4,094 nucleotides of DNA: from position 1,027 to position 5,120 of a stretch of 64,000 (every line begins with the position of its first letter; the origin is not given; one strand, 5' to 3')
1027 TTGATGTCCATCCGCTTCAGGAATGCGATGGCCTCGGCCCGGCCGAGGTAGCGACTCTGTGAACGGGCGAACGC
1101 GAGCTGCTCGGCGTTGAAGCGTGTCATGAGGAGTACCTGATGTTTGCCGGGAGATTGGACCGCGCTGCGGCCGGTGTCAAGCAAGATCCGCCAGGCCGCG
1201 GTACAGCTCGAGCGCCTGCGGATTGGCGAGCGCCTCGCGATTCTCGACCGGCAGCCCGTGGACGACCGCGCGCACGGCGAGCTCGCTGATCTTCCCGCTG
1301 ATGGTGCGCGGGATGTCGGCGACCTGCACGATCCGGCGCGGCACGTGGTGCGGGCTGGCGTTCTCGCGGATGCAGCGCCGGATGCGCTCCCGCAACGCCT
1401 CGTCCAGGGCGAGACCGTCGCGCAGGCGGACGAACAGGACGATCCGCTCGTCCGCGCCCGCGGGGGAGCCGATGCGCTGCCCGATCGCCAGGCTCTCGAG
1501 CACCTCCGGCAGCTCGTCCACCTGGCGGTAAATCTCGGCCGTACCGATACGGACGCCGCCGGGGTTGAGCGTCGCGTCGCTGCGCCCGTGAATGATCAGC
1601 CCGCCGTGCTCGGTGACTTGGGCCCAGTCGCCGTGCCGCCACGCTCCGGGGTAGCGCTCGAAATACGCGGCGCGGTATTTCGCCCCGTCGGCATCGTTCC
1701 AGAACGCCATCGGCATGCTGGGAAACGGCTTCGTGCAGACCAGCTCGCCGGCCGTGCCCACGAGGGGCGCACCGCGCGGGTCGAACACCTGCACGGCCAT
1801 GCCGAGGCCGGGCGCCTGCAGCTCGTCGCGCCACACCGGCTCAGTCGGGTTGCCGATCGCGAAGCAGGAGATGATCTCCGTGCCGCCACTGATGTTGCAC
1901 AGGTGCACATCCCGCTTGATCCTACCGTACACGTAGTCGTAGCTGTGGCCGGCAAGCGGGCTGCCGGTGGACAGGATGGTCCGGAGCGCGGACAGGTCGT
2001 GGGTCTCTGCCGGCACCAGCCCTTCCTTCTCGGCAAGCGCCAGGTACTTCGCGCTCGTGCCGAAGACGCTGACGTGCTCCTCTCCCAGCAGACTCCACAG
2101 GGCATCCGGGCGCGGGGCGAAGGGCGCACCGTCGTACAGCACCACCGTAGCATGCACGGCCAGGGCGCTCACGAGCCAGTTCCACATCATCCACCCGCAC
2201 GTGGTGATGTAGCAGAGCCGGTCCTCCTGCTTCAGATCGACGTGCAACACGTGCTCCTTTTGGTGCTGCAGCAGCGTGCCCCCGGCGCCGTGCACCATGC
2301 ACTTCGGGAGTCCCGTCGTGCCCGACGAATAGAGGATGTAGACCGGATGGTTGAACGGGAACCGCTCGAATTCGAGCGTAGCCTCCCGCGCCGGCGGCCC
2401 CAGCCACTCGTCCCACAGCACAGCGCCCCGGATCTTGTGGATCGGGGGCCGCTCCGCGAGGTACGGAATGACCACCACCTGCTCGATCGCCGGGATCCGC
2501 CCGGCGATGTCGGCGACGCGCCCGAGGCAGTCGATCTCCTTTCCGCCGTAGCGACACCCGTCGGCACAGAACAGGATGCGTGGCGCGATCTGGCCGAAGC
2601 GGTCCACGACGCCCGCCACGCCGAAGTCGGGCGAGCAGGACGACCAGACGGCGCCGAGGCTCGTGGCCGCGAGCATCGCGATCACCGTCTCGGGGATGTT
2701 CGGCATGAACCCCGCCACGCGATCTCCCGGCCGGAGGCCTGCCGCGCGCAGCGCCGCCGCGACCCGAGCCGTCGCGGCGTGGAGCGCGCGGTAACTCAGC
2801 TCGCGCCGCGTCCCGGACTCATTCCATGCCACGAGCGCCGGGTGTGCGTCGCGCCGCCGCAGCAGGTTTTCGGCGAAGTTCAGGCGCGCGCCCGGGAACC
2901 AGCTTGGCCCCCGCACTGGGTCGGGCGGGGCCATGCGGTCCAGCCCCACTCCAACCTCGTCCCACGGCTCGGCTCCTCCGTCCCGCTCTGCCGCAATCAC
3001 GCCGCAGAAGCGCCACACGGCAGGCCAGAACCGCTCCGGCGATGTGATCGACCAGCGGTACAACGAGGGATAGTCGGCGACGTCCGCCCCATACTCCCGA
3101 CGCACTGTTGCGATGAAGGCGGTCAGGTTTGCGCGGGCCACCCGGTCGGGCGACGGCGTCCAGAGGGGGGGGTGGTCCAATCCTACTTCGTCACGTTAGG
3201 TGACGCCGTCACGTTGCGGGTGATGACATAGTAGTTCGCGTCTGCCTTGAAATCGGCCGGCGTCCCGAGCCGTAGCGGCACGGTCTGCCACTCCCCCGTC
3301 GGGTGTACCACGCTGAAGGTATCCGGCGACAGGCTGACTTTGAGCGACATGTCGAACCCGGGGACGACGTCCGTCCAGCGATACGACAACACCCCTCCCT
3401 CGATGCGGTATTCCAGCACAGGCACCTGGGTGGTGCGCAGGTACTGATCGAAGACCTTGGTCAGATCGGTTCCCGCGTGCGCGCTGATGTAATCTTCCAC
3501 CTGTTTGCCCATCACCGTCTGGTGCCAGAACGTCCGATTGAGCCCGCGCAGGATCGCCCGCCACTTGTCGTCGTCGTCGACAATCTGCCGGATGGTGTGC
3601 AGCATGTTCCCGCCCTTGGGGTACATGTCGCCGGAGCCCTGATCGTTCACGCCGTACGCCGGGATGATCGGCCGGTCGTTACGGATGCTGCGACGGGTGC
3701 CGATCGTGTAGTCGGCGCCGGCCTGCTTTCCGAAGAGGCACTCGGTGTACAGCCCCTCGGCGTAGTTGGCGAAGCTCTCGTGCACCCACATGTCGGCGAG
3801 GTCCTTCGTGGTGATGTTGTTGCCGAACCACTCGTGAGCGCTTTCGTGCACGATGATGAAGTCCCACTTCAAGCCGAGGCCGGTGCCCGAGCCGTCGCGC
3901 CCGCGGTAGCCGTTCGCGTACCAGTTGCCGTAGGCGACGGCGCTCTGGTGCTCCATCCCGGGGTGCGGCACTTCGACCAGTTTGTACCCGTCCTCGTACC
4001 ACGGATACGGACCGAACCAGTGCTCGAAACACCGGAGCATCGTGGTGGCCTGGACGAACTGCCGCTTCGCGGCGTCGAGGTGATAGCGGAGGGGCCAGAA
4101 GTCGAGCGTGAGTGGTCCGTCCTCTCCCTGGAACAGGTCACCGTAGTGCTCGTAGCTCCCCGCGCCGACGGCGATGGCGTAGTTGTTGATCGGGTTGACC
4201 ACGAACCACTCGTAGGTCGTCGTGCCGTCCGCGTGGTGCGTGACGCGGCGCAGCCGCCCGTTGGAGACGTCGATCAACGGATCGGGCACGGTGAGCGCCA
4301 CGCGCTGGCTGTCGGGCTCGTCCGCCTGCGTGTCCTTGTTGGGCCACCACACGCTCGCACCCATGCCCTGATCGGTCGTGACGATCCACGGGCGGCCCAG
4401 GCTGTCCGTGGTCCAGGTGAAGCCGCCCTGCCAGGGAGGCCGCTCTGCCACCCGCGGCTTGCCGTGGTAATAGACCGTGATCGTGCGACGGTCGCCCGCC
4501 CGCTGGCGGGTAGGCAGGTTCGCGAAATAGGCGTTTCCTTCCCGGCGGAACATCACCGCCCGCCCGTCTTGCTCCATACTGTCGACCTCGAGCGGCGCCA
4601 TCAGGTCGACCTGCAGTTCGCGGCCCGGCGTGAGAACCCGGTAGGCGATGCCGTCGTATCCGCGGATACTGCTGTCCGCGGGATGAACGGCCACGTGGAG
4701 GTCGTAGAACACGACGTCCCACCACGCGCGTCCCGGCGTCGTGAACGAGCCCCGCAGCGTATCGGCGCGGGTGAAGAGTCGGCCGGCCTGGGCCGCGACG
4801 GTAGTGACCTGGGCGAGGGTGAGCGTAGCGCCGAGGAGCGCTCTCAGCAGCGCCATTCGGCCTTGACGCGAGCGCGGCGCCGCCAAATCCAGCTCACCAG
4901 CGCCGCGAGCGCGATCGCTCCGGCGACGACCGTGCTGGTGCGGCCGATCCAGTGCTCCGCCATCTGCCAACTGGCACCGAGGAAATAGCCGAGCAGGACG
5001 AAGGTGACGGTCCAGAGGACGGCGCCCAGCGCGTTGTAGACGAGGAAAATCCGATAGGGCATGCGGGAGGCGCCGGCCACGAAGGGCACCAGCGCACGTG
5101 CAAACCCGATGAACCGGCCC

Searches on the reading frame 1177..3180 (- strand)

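Call 59: search_protein_families(library=pfam, proteins=[window:1177-3180:-], max_evalue=0.00001)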
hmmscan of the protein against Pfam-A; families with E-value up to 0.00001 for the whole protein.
window:1177-3180:- (667 aa): 3 families
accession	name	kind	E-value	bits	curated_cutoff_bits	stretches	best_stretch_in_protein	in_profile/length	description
PF00501.34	AMP-binding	-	3.3e-44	151.7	29.9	1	109-485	7-377/384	AMP-binding enzyme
PF13193.12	AMP-binding_C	-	3.6e-07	31.5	24.5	1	556-630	8-76/76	AMP-binding enzyme C-terminal domain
PF16177.11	ACAS_N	-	3.6e-06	27.1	27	1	37-105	1-54/55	Acetyl-coenzyme A synthetase N-terminus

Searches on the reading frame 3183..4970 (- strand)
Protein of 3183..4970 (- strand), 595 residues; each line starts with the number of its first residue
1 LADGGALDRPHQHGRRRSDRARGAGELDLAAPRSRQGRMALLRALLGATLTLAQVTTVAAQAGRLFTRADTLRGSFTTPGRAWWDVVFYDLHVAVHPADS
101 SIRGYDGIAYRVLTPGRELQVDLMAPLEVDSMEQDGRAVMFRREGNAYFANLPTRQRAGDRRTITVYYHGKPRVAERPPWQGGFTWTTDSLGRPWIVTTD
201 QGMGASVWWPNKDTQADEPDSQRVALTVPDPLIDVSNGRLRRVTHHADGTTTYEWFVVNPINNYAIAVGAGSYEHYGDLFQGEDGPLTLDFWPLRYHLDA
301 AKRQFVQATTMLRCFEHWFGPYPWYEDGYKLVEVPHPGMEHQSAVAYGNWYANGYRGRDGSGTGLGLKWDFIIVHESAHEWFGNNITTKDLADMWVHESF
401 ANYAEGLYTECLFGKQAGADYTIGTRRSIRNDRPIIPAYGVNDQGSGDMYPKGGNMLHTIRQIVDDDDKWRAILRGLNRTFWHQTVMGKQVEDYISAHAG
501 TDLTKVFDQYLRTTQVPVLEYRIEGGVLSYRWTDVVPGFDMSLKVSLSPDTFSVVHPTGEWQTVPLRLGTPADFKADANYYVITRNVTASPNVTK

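Call 59: search_protein_families(library=pfam, proteins=[window:3183-4970:-], max_evalue=0.00001)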
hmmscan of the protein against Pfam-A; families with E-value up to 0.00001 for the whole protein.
window:3183-4970:- (595 aa): 1 family
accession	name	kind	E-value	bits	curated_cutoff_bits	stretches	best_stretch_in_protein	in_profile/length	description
PF01433.26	Peptidase_M1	-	1.5e-14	54.6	27.7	1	371-510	69-218/218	Peptidase family M1 domain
